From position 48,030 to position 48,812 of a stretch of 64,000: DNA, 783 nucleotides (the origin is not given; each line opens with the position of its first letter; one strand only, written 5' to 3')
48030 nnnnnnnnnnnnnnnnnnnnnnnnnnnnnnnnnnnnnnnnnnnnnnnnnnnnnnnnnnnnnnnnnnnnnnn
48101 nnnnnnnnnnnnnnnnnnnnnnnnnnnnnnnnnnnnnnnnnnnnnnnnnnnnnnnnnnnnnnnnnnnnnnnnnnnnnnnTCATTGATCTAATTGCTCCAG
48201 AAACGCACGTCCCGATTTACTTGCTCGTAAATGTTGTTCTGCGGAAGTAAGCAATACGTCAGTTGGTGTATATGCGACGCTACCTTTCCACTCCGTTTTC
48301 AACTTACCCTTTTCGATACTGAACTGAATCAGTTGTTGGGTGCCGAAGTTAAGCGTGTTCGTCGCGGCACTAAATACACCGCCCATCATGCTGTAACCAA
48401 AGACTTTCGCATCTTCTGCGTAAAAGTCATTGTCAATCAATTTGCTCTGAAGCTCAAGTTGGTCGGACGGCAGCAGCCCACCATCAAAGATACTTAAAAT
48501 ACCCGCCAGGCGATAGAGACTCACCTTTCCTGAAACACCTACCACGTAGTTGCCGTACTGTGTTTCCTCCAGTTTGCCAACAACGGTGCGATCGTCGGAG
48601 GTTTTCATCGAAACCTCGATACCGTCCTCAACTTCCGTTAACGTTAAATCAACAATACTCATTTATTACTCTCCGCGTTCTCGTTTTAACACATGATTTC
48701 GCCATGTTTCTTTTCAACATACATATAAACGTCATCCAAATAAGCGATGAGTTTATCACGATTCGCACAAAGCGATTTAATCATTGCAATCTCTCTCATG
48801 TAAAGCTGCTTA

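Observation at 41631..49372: Cluster of hydrolase genes: DEDDh-type exonuclease, Ser/Thr-phosphatase-like enzyme and HD phosphohydrolase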

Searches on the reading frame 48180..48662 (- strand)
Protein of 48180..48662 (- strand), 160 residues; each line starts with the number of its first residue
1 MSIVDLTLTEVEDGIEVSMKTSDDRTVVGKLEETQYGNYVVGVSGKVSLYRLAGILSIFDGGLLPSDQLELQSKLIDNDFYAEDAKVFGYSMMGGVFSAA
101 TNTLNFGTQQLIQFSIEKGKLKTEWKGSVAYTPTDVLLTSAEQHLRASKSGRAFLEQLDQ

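Call 4: search_protein_families(library=pfam, proteins=[window:48180-48662:-], max_evalue=0.1)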
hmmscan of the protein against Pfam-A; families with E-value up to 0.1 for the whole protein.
window:48180-48662:- (160 aa): 0 families

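Call 6: search_protein_families(library=phrogs, proteins=[window:48180-48662:-], max_evalue=0.01)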
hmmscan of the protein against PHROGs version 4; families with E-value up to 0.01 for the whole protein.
window:48180-48662:- (160 aa): 0 families

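Call 7: search_protein_families(library=ncbifam, proteins=[window:48180-48662:-], max_evalue=0.1)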
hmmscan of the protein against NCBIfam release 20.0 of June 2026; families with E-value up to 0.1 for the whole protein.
window:48180-48662:- (160 aa): 0 families

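Call 40: search_protein_families(library=padloc, proteins=[window:48180-48662:-], max_evalue=0.01)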
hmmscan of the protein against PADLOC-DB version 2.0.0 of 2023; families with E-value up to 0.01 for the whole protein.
window:48180-48662:- (160 aa): 0 families

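Call 89: search_dna_similar(query=window:48180-48662:-, collection=phages, mode=protein, max_rows=15, max_evalue=0.01)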
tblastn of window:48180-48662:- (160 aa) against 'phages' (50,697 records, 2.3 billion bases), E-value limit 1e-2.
Records with a match: 2; places in all: 2; records where one place covers at least 80% of the query: 2.
Best place of each record, by identity: 90-95% 2.
By first word of the organism name: Escherichia 2.
By host as written in the record: Escherichia coli 2.
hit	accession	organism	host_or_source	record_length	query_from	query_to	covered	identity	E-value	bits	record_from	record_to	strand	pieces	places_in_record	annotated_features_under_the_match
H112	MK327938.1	Escherichia phage vB_EcoM_Goslar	Escherichia coli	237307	1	160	100%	92.5%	5e-94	303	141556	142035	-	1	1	hypothetical protein | putative phosphoesterase or phosphohydrolase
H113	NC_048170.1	Escherichia phage vB_EcoM_Goslar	Escherichia coli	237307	1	160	100%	92.5%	5e-94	303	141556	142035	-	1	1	hypothetical protein | metallophosphoesterase family protein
